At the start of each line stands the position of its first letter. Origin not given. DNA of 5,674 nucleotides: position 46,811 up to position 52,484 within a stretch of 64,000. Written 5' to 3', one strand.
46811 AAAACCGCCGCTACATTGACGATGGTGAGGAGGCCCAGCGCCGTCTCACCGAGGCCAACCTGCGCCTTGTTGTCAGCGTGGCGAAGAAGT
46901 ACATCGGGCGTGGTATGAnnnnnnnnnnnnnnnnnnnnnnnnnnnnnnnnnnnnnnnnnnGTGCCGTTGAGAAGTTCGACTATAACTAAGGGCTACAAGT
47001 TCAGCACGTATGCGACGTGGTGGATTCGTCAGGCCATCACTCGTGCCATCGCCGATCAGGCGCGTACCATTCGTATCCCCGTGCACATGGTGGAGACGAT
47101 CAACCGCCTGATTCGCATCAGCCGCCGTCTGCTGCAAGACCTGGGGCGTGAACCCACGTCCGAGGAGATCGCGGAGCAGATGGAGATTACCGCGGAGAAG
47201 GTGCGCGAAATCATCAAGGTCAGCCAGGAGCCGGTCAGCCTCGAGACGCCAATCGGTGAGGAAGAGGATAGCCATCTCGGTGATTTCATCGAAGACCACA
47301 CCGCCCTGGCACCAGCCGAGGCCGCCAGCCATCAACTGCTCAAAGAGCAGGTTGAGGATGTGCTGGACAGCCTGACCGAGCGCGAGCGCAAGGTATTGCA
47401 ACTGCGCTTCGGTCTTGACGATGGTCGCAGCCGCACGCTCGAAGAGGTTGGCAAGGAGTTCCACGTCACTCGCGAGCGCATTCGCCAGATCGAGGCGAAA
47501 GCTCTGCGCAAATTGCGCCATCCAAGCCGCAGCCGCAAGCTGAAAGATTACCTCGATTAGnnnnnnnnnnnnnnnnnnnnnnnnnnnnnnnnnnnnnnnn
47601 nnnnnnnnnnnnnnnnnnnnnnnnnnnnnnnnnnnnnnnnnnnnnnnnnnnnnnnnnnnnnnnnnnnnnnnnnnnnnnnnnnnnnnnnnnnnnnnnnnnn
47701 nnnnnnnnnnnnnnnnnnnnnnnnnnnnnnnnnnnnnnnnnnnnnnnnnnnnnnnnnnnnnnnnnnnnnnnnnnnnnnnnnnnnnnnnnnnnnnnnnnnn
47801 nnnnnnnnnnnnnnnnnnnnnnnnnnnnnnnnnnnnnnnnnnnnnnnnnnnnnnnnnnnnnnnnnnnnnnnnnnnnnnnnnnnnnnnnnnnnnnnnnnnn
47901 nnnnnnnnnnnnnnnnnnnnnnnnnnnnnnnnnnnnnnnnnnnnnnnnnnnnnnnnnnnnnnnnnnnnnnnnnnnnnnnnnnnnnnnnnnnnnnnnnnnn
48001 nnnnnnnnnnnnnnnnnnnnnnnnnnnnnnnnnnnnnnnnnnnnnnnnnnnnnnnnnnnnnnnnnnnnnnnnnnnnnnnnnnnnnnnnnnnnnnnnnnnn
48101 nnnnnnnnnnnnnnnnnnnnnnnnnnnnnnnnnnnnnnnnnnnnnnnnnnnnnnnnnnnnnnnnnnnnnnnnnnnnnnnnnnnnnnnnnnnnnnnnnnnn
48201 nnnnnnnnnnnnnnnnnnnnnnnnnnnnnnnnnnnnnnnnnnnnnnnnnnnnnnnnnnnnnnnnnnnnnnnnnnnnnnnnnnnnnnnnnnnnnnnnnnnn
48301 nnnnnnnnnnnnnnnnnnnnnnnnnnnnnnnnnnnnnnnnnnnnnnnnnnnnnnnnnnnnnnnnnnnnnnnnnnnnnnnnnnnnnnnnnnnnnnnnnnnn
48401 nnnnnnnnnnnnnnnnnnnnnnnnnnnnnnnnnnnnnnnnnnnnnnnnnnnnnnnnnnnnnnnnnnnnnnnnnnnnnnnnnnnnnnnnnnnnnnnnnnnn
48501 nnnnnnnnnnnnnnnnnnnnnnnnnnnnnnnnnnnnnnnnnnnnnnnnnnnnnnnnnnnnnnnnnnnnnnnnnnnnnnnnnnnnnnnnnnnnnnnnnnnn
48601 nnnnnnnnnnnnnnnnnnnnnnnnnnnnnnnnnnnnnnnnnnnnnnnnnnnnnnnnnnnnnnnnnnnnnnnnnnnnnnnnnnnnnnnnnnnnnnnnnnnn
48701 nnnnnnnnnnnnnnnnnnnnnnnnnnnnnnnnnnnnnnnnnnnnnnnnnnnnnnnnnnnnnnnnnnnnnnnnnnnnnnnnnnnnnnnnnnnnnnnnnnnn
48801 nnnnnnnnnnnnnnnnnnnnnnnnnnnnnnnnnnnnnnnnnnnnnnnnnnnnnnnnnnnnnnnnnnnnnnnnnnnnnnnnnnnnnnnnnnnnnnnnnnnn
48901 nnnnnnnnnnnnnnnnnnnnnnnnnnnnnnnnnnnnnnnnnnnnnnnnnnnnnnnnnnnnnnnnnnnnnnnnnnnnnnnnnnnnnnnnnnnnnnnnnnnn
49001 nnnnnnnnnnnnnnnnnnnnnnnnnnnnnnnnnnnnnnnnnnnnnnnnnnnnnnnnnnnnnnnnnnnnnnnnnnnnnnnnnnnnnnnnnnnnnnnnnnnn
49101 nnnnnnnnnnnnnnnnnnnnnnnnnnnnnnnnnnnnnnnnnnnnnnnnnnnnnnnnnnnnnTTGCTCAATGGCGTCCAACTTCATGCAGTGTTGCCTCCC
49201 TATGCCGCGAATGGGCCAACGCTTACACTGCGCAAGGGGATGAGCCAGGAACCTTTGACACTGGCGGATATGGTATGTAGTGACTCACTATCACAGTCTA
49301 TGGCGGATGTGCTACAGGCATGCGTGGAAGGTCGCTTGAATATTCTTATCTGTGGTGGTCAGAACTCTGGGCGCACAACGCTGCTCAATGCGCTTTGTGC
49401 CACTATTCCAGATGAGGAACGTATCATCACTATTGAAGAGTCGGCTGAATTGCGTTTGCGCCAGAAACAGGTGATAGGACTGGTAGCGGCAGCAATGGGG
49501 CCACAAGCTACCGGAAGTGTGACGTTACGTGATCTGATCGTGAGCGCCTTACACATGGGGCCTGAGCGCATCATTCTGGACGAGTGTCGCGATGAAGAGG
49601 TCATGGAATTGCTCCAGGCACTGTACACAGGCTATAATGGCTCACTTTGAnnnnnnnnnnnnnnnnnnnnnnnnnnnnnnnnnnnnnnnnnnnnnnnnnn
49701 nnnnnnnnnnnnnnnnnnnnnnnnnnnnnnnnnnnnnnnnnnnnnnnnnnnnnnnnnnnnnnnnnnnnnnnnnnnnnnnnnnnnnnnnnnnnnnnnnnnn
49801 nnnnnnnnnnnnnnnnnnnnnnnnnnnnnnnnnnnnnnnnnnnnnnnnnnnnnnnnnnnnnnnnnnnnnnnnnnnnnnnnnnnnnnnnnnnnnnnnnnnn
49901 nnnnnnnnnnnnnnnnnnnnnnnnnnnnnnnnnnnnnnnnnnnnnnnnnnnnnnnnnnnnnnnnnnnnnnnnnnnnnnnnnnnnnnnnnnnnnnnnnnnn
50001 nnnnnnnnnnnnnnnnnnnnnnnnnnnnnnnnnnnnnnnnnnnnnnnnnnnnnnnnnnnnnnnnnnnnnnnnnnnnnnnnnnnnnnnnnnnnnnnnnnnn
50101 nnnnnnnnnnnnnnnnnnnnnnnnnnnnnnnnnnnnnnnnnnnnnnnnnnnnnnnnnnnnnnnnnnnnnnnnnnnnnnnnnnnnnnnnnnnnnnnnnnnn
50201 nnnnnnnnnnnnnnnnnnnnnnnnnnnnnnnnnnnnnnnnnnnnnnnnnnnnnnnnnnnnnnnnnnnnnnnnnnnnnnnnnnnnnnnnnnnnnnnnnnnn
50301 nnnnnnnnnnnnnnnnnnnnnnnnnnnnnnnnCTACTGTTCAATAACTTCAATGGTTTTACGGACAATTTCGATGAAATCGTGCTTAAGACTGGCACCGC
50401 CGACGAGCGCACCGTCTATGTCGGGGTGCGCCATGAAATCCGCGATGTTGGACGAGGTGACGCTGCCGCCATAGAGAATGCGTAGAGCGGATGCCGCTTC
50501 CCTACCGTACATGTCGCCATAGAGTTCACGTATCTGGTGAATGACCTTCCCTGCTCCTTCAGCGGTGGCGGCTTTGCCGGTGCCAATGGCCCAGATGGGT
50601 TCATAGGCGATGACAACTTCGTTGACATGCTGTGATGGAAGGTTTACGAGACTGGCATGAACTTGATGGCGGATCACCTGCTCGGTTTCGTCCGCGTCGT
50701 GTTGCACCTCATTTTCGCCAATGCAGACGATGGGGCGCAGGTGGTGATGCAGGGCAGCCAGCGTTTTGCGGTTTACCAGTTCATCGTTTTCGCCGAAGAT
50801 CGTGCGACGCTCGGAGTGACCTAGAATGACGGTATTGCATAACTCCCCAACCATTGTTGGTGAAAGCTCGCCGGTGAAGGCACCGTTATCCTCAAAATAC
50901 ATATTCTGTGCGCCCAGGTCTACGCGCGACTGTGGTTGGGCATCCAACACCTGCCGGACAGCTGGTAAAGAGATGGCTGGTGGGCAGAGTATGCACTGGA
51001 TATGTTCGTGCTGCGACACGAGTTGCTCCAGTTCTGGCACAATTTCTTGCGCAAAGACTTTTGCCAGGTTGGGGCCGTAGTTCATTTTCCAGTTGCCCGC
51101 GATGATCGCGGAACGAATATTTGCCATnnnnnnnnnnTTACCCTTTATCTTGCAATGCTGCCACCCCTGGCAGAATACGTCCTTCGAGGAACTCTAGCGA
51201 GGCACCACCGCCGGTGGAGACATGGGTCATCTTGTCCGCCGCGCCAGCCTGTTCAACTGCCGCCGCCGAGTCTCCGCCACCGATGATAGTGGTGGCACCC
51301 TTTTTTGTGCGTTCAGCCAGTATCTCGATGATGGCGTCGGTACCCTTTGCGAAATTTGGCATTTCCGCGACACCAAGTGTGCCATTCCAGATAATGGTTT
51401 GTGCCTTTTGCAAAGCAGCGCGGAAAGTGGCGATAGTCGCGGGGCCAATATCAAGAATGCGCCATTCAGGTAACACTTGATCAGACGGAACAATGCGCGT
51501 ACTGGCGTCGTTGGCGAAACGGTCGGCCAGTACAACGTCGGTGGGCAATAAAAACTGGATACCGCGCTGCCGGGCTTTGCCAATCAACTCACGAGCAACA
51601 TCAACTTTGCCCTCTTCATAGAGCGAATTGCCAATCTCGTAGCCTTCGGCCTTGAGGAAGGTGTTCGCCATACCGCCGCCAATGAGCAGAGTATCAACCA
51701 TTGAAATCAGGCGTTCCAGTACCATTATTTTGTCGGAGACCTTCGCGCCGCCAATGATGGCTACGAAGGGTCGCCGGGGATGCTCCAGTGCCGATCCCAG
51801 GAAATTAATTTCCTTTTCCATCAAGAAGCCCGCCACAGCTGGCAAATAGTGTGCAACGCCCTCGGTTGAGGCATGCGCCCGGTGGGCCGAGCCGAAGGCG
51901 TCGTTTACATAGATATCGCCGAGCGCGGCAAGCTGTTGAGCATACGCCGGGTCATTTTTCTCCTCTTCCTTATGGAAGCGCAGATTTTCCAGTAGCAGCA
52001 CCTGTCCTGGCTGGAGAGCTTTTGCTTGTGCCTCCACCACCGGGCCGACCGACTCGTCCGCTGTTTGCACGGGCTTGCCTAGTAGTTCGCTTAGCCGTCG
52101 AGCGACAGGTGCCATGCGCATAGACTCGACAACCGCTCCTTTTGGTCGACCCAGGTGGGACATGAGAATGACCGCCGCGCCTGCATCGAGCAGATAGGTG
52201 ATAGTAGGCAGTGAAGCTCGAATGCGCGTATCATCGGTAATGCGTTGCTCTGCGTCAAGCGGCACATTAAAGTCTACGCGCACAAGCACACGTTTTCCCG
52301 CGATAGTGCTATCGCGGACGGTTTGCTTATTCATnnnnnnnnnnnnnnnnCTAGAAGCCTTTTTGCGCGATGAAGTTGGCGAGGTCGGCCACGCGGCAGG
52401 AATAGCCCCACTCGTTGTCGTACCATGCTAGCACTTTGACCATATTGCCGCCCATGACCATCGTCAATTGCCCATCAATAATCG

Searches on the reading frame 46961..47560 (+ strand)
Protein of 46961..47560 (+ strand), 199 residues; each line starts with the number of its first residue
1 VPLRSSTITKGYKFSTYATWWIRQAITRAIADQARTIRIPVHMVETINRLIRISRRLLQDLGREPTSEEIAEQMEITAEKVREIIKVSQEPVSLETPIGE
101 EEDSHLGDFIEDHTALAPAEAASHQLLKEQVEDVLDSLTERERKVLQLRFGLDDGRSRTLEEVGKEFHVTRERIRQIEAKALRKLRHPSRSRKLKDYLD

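Call 65: search_protein_families(library=pfam, proteins=[window:46961-47560:+], max_evalue=0.01)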
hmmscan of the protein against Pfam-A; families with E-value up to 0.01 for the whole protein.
window:46961-47560:+ (199 aa): 7 families
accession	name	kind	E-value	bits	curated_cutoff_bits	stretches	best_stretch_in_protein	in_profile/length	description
PF04539.22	Sigma70_r3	-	1e-29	102.9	25.3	1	45-121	1-77/78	Sigma-70 region 3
PF04545.22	Sigma70_r4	-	9.2e-23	80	24.1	1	134-187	1-50/50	Sigma-70, region 4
PF04542.20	Sigma70_r2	-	3.8e-05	23.8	24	1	9-36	44-71/71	Sigma-70 region 2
PF04967.18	HTH_10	-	0.00037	20.7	23.1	0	138-185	1-51/53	HTH DNA binding domain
PF02601.20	Exonuc_VII_L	-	0.0078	16.2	35.9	0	90-182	103-200/315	Exonuclease VII, large subunit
PF08281.18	Sigma70_r4_2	-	0.0088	16.1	25.7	0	129-151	2-24/54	Sigma-70, region 4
PF00196.25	GerE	-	0.009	16.1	23.5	0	136-148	1-13/57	Bacterial regulatory proteins, luxR family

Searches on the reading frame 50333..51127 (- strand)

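Call 55: search_protein_families(library=pfam, proteins=[window:50333-51127:-])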
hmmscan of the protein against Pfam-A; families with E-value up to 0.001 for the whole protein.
window:50333-51127:- (264 aa): 1 family
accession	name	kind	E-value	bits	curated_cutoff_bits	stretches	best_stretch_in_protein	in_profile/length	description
PF00121.24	TIM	-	2.2e-83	280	20.1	1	8-257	2-244/245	Triosephosphate isomerase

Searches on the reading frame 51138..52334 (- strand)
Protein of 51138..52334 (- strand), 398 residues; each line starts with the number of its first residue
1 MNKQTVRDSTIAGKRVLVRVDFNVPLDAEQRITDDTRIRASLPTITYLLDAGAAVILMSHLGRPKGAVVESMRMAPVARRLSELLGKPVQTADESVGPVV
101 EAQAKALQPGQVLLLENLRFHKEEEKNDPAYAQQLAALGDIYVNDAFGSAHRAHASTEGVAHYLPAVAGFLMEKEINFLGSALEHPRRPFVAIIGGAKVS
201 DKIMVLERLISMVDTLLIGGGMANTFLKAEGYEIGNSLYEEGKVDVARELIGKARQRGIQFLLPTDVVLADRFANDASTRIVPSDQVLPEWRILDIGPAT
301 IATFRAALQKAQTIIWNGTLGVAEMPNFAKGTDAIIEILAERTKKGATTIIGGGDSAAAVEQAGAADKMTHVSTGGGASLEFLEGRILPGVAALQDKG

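Call 55: search_protein_families(library=pfam, proteins=[window:51138-52334:-])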
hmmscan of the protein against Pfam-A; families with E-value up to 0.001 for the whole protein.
window:51138-52334:- (398 aa): 1 family
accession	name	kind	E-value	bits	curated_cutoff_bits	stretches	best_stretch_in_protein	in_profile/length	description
PF00162.24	PGK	-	1e-164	548.5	27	1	6-386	1-379/379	Phosphoglycerate kinase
